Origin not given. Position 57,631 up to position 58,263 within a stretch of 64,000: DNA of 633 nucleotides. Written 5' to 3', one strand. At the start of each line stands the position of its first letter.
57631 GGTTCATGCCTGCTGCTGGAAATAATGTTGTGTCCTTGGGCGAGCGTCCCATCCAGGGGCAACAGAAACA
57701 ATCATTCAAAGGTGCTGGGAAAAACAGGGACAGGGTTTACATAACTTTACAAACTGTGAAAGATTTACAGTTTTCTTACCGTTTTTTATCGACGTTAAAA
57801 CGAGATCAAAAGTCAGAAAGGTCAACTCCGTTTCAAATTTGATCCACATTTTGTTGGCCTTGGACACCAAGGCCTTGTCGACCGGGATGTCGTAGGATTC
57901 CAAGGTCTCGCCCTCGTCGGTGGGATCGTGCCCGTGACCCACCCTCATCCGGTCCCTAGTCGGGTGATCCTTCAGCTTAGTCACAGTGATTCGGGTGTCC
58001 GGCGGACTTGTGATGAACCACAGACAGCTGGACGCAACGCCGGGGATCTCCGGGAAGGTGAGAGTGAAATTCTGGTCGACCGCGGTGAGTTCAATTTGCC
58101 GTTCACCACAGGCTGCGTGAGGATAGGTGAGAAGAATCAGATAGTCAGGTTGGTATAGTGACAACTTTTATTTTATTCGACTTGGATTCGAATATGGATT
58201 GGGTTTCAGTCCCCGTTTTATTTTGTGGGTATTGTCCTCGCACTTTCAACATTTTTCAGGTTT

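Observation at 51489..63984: Mosaic serine protease with at least 8 LDLa modules plus CUB and SRCR; LDLa-module genes cluster across the window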

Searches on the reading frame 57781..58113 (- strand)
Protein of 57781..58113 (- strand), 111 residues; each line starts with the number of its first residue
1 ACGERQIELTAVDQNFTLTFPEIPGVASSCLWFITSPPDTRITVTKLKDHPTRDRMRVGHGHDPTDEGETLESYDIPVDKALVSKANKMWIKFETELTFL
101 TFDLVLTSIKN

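Call 22: search_protein_families(library=pfam, max_evalue=10, proteins=[window:57781-58113:-])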
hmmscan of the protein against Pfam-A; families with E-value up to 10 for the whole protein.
seq(111 aa): 1 family
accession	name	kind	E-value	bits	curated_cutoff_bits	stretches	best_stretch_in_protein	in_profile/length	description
PF00431.26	CUB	-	0.047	14.4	21.4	1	18-96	15-98/110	CUB domain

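Call 42: search_solved_structures(query=A1, max_evalue=10)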
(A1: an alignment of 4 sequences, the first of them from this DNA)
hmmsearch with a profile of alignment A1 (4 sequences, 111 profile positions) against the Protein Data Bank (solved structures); distinct sequences matched with E-value up to 10: 8.
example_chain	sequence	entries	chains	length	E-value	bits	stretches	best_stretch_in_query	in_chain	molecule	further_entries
6fzv_D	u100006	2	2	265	5.5e-05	26.4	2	16-98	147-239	Procollagen C-endopeptidase enhancer 1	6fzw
9en2_A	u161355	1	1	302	8.7e-05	25.8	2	16-98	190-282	Procollagen C-endopeptidase enhancer 1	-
1sfp_A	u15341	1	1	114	0.026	17.8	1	22-61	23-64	ASFP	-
2qqk_A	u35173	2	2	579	0.19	15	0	19-95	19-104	Neuropilin-2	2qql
7m22_N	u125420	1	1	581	0.19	15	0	19-95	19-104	Neuropilin-2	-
8ivw_A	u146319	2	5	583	0.19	15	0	19-95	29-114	Neuropilin-2 | aNRP2-14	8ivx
7t4s_F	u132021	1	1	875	0.51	13.6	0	19-95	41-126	Neuropilin-2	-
3dem_A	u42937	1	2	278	1.3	12.3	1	18-93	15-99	Complement factor MASP-3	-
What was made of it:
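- Checked: A profile of the four sequences hits the PCPE-1 CUB domain at E=5.5e-5 (call 42).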
